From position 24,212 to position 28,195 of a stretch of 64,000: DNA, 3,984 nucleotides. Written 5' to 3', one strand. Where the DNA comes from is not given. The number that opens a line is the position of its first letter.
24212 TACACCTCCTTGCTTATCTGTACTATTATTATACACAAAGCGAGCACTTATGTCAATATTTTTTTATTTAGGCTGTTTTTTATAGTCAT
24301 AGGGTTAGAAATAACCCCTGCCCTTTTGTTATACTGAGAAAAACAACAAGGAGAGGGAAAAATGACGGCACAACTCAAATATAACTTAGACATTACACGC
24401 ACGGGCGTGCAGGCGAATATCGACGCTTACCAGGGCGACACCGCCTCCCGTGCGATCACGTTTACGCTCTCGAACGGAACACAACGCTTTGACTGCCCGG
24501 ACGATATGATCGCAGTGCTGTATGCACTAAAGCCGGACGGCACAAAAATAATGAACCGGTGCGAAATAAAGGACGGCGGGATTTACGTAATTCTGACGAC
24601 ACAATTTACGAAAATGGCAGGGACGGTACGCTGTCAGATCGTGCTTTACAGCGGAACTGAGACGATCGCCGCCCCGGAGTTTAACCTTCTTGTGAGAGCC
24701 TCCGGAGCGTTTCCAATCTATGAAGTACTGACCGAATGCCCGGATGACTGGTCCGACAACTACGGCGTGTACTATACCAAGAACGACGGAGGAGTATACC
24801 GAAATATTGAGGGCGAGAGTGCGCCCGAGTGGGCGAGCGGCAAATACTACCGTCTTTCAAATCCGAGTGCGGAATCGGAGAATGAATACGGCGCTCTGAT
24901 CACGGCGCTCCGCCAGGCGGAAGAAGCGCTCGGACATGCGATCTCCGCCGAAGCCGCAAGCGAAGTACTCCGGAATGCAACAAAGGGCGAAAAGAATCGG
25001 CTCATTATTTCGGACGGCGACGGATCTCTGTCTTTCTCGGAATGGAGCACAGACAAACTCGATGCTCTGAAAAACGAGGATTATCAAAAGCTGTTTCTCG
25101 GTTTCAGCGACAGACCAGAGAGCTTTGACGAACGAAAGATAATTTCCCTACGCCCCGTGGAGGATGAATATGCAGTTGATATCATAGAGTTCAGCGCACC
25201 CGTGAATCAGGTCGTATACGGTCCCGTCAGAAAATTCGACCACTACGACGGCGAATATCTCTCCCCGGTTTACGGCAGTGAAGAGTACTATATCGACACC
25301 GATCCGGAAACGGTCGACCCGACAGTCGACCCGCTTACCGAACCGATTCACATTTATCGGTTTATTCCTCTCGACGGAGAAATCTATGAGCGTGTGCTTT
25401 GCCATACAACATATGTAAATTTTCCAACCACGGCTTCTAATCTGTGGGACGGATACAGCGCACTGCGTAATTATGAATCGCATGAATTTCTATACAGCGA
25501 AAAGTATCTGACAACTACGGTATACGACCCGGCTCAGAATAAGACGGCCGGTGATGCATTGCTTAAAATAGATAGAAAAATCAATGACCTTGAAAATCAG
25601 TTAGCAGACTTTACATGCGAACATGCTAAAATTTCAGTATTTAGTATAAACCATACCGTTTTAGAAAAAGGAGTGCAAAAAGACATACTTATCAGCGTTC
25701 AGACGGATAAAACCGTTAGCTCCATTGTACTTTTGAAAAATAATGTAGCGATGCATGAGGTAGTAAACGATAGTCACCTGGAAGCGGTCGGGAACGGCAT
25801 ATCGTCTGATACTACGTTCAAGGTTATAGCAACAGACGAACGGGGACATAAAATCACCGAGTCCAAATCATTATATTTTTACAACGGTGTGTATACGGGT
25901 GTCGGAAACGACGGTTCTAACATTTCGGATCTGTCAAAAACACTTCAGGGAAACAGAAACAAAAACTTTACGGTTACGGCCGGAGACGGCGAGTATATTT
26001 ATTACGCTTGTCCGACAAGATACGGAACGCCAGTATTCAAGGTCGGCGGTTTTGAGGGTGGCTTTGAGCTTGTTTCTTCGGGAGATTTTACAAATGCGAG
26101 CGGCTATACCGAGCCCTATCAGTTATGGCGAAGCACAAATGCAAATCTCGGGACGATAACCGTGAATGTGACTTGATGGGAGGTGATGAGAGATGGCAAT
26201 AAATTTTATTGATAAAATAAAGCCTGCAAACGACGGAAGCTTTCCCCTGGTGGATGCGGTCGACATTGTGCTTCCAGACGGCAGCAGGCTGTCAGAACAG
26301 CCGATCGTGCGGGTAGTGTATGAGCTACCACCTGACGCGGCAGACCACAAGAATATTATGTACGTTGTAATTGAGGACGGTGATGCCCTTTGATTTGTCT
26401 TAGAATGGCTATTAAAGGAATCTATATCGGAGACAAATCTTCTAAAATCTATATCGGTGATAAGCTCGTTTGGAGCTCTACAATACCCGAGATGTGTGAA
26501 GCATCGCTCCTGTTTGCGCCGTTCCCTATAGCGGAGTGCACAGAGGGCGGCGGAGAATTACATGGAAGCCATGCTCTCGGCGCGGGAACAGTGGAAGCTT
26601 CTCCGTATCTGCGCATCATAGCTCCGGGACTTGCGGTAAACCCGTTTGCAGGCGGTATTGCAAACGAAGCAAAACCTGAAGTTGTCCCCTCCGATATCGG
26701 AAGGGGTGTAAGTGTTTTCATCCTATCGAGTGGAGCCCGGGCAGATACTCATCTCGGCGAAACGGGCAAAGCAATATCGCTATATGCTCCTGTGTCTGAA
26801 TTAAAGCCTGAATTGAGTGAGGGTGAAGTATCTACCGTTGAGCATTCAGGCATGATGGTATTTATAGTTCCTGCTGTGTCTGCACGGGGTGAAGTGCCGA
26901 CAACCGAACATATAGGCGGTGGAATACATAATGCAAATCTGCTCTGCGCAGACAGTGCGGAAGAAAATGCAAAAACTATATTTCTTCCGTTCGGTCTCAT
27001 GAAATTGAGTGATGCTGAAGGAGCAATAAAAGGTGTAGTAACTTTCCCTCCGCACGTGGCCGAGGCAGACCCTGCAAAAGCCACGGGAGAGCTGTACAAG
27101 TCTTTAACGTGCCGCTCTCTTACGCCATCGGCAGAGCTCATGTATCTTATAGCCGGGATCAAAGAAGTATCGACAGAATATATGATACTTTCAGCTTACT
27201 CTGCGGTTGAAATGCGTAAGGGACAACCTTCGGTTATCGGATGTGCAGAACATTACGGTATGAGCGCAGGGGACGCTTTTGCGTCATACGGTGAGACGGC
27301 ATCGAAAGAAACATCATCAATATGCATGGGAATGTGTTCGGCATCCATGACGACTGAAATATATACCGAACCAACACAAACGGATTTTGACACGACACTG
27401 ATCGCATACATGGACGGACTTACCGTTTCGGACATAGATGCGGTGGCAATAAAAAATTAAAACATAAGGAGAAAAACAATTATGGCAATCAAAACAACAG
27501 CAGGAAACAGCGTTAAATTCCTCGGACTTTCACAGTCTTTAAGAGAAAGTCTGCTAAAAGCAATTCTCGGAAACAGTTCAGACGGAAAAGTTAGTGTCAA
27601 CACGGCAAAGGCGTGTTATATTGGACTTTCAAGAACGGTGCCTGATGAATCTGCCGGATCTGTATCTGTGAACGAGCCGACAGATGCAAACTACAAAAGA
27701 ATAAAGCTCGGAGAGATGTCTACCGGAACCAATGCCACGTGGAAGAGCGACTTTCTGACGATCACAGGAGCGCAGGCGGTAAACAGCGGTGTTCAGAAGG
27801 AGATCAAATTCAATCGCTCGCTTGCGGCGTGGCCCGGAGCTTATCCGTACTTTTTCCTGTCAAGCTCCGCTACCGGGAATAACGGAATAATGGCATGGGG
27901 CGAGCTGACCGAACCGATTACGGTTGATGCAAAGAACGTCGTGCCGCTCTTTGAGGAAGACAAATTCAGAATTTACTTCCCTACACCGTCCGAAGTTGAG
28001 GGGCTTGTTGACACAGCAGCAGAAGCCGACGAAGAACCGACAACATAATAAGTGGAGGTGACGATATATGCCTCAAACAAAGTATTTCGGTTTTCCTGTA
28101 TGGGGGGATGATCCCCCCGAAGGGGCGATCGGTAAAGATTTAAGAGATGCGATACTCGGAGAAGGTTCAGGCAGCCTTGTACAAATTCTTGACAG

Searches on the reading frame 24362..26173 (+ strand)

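Call 7: search_protein_families(library=phrogs, proteins=[window:24362-26173:+], max_evalue=0.001)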
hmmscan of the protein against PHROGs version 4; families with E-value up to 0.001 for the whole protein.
window:24362-26173:+ (604 aa): 3 families
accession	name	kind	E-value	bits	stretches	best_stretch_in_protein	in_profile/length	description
phrog_10972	-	tail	3.5e-13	50.8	1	6-111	7-116/343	tail fiber protein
phrog_16573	-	unknown function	2.5e-06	28.3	1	7-98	6-100/163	-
phrog_31398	-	unknown function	0.00014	22.1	1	19-109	19-109/280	-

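Call 8: search_protein_families(library=pfam, proteins=[window:24362-26173:+], max_evalue=0.01)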
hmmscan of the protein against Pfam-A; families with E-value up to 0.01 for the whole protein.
window:24362-26173:+ (604 aa): 1 family
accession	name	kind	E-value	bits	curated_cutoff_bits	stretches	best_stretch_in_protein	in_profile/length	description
PF10651.15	BppU_N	-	6.9e-12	45.7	23.1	1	8-115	6-119/142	BppU N-terminal domain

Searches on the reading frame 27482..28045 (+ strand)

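Call 40: search_protein_families(library=pfam, proteins=[window:27482-28045:+], max_evalue=0.01)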
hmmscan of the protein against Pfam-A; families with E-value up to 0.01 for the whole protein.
window:27482-28045:+ (188 aa): 1 family
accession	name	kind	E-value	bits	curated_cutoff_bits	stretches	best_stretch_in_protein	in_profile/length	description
PF23140.1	Gp80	-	7.6e-06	26.7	27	1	16-154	2-118/128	Podophage GP4 fiber I protein gp80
